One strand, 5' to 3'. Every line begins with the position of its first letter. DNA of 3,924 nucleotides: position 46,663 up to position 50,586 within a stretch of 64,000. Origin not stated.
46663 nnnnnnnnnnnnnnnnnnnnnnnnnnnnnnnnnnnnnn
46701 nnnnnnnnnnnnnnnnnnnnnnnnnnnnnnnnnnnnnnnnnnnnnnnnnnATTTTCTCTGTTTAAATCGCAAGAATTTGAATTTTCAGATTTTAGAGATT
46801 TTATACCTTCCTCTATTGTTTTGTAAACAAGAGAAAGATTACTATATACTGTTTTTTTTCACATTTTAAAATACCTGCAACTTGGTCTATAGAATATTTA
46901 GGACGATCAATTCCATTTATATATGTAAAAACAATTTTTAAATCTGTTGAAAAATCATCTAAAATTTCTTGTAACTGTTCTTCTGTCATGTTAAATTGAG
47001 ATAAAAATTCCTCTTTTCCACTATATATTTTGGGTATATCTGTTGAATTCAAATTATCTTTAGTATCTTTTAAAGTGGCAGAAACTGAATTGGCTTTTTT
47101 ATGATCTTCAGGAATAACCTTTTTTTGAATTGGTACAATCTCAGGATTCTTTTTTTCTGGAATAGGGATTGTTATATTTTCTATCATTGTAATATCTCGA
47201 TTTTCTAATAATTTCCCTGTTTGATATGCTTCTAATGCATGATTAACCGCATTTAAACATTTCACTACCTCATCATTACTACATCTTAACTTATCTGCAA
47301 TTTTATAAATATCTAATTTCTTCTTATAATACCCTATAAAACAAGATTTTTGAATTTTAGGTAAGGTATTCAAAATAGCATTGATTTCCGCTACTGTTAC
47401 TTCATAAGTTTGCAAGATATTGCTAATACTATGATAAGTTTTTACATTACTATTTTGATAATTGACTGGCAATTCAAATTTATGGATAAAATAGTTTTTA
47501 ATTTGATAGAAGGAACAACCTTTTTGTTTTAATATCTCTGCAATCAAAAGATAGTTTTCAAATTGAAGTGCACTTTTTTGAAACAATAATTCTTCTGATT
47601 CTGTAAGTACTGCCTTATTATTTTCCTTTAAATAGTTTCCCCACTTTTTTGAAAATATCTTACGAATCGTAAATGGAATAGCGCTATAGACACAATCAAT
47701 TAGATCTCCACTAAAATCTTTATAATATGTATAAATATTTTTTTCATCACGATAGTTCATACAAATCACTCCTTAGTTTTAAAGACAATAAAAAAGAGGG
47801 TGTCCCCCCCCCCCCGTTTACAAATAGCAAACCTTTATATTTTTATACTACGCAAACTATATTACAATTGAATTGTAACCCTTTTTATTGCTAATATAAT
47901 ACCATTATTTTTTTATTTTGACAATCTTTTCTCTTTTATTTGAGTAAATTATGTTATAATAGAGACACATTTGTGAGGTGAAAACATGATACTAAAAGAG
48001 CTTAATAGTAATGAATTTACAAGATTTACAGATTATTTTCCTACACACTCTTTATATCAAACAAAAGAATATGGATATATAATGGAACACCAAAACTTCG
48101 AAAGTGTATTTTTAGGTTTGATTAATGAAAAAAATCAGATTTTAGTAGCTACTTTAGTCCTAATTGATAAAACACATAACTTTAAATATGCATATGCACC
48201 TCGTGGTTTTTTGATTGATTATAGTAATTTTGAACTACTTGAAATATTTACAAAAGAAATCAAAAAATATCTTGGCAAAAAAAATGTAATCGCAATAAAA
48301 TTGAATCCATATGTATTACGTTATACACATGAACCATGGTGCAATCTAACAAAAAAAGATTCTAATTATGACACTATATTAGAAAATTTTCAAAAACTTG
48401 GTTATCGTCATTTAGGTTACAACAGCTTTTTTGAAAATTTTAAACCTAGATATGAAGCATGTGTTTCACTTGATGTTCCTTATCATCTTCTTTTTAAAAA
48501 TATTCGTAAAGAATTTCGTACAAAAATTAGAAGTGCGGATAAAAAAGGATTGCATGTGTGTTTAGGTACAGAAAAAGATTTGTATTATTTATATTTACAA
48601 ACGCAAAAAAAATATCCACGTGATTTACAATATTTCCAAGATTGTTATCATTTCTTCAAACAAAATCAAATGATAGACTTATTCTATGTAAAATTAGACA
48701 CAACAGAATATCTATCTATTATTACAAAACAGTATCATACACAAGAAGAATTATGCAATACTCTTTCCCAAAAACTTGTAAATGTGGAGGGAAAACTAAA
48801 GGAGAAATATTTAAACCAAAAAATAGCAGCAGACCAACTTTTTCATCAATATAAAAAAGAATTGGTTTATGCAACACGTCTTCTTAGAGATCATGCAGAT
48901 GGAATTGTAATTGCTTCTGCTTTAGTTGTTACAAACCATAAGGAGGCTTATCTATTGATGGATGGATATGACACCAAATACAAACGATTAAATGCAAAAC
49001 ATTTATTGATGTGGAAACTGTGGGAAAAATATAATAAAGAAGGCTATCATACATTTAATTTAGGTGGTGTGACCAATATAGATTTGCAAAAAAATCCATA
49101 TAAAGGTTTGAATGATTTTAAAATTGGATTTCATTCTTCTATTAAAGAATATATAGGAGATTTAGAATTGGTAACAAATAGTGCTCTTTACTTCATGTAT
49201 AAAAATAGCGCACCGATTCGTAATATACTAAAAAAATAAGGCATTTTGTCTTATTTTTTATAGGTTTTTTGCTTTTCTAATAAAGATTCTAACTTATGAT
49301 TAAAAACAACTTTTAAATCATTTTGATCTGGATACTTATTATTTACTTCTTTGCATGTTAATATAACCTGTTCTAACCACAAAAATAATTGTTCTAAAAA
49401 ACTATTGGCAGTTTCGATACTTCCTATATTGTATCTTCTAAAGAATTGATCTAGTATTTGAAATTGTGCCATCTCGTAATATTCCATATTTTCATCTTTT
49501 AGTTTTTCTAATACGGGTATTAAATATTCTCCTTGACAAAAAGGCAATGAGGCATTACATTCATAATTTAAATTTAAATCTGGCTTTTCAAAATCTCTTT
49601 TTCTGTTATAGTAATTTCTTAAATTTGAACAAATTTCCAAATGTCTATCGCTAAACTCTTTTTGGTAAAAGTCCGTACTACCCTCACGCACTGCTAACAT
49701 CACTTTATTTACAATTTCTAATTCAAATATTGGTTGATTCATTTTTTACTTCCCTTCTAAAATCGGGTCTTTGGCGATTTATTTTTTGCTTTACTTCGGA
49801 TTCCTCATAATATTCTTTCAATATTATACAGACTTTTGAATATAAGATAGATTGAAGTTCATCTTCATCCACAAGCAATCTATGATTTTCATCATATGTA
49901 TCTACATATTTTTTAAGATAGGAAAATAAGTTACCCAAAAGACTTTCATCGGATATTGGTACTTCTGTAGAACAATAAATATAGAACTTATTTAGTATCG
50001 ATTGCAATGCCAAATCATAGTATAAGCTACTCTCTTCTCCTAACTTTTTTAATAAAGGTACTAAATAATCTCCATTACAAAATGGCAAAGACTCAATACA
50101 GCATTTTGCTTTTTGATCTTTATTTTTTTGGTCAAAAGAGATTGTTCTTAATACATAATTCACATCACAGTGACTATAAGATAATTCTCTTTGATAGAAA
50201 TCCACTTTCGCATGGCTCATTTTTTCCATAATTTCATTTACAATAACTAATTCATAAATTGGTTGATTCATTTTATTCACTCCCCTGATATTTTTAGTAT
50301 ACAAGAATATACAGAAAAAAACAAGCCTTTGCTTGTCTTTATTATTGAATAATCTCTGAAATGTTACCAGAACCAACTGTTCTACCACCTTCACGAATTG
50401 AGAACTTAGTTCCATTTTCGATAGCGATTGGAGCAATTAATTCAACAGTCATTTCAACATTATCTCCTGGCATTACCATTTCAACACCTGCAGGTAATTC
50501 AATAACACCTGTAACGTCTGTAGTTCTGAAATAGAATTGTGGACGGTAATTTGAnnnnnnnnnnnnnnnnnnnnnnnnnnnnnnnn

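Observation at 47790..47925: Second copy of the poly-G leader cassette (G12) upstream of a frameshifted sigma-region-4-like gene, co-regulated with the pilin-like gene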

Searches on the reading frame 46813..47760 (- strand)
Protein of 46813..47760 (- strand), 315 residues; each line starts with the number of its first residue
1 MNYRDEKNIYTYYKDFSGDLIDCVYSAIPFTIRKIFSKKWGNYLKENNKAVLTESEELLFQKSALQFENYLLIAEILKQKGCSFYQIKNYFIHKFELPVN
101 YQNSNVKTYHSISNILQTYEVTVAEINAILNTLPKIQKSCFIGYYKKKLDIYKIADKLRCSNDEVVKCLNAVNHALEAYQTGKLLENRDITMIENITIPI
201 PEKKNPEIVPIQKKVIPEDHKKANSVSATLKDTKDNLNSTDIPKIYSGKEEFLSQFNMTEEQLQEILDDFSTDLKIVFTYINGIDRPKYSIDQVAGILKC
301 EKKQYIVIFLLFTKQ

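Call 13: search_protein_families(library=pfam, proteins=[window:46813-47760:-], max_evalue=0.1)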
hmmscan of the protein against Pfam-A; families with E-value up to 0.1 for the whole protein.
window:46813-47760:- (315 aa): 5 families
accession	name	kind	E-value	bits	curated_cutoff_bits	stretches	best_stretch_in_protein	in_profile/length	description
PF22979.2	HTH_69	-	0.02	15.3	27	0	148-171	26-49/69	Winged helix-turn-helix domain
PF10548.14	P22_AR_C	-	0.022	15.3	22.4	0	220-270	22-72/73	P22AR C-terminal domain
PF04297.20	UPF0122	-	0.053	14.2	22.7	1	133-182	18-67/101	Putative helix-turn-helix protein, YlxM / p13 like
PF20548.3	DUF6762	-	0.08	13.5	27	0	246-283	89-126/132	Family of unknown function (DUF6762)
PF08280.17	HTH_Mga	-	0.085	13.3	23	0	147-177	18-48/59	M protein trans-acting positive regulator (MGA) HTH domain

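Call 24: find_encoding_contigs(protein=window:46813-47760:-, flank=1500, max_places=10)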
Protein window:46813-47760:- (315 aa): 7 contigs read that carry it; 5 places shown.
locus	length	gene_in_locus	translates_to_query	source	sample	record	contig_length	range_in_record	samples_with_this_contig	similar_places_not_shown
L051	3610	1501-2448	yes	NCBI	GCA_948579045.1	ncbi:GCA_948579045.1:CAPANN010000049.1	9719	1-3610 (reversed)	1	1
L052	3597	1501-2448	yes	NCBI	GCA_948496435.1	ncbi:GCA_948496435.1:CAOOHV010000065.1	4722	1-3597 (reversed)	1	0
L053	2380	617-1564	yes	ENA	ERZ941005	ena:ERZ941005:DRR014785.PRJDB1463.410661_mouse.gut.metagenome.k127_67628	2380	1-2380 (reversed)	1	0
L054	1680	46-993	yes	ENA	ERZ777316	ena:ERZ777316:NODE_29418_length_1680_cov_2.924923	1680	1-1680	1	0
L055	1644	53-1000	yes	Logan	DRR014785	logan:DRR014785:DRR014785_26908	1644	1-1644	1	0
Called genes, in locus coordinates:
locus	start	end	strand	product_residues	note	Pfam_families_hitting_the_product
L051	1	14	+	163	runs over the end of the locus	-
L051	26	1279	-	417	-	PF02388:FemAB, PF13480:Acetyltransf_6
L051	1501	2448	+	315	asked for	-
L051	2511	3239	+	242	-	-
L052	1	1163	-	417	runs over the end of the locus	PF02388:FemAB, PF13480:Acetyltransf_6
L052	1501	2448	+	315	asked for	-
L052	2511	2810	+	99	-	-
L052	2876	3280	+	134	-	-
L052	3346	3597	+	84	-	?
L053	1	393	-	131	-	?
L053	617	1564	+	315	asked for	-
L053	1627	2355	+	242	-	-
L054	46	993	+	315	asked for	-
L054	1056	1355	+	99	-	-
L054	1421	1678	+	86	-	?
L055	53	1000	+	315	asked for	-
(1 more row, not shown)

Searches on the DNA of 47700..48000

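Call 5: search_rna_families(source=window, start=47700, end=48000, threshold=evalue, max_evalue=10, show_alignments=3)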
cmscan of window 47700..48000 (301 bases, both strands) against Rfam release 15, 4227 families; matches with E-value up to 10: 6.
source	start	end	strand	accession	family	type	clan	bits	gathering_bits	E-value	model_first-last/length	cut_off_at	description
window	47773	47878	-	RF02426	SpF03_sRNA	Gene; sRNA;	-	19.6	50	1.7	1-106/106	no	Streptococcus sRNA SpF03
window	47786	47860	-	RF04319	BTncRNA_FopS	Gene; sRNA;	-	17.9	56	1.8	1-71/71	no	Bacteroidetes FopS (family of paralogous sRNAs)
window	47775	47924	-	RF03532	SQ2397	Cis-reg;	-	15.5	100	1.8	1-243/243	no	Cis-regulator of HTH transcription factor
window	47790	47846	-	RF01403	STnc290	Gene; sRNA;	-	14.1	60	7.4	1-65/65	no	STnc290 Hfq binding RNA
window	47782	47889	-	RF00558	L20_leader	Cis-reg; leader;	-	12.9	58.7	6.4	1-127/127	no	Ribosomal protein L20 leader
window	47700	47832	-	RF04147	MIR6224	Gene; miRNA;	-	11.4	171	9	1-135/176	3'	MIR6224 microRNA precursor family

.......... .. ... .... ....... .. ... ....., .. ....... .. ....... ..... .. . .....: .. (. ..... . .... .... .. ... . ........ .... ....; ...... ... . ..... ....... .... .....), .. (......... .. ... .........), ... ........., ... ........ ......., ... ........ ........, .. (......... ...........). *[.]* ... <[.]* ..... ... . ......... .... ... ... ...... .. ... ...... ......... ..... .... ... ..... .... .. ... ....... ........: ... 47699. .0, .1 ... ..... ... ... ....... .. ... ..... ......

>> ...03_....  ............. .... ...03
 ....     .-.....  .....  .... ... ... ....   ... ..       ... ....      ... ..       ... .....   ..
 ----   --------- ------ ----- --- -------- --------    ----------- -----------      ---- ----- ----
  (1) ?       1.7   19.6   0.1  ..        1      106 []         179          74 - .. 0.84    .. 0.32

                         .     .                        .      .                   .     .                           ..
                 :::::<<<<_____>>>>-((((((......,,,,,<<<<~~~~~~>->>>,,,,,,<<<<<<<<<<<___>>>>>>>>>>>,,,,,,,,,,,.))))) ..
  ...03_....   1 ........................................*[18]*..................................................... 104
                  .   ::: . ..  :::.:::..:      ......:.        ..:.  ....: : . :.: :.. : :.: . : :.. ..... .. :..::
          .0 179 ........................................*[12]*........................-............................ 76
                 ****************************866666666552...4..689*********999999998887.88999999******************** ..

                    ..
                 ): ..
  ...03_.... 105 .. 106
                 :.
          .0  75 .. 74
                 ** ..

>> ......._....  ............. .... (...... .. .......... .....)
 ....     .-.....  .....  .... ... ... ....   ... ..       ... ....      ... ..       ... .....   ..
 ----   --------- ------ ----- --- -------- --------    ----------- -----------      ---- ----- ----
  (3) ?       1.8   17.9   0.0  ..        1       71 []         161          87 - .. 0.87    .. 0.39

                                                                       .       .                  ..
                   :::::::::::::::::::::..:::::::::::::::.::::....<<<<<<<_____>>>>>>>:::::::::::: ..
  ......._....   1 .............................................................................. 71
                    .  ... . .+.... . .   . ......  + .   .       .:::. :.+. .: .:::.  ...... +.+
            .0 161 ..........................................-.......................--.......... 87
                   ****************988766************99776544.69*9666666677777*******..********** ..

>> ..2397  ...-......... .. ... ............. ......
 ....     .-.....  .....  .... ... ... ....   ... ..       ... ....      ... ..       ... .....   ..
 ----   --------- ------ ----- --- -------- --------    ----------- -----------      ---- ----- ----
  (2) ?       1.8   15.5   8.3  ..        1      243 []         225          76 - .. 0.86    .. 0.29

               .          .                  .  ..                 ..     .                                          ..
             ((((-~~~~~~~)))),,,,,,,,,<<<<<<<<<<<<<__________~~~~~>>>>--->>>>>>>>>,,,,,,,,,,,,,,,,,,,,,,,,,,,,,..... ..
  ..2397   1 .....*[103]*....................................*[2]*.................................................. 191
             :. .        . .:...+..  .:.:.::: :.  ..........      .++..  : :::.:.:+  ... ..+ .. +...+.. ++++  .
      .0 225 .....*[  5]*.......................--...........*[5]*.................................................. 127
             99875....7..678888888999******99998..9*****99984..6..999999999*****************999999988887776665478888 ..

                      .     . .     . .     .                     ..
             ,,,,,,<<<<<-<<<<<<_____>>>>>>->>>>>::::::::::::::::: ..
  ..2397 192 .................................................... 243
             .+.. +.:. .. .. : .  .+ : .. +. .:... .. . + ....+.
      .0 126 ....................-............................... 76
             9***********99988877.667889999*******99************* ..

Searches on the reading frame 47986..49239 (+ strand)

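Call 13: search_protein_families(library=pfam, proteins=[window:47986-49239:+], max_evalue=0.1)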
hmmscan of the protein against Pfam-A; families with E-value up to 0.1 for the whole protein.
window:47986-49239:+ (417 aa): 2 families
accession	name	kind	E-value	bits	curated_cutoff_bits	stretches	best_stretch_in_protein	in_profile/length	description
PF02388.22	FemAB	-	2.2e-56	191.9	24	1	7-406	2-402/406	FemAB family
PF13480.13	Acetyltransf_6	-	7.2e-10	39.6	22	1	296-373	71-142/143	Acetyltransferase (GNAT) domain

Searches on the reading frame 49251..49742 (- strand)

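Call 13: search_protein_families(library=pfam, proteins=[window:49251-49742:-], max_evalue=0.1)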
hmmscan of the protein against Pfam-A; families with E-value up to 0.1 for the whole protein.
window:49251-49742:- (163 aa): 1 family
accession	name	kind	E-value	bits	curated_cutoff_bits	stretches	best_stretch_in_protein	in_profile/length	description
PF12921.12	ATP13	-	0.077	13.3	26.7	0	94-124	73-101/114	Mitochondrial ATPase expression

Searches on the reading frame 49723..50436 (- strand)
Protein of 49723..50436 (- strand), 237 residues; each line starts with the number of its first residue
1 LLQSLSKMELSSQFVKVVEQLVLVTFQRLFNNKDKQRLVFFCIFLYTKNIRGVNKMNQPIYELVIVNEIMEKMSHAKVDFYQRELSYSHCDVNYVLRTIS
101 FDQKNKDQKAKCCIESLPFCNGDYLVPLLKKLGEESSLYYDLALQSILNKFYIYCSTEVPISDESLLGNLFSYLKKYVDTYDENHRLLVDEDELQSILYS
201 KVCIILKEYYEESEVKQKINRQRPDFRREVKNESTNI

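Call 13: search_protein_families(library=pfam, proteins=[window:49723-50436:-], max_evalue=0.1)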
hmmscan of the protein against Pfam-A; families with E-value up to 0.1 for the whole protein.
window:49723-50436:- (237 aa): 1 family
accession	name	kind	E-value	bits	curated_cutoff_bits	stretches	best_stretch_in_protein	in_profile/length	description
PF20342.3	DUF6637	-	0.078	13.6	27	0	20-57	25-63/103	Family of unknown function (DUF6637)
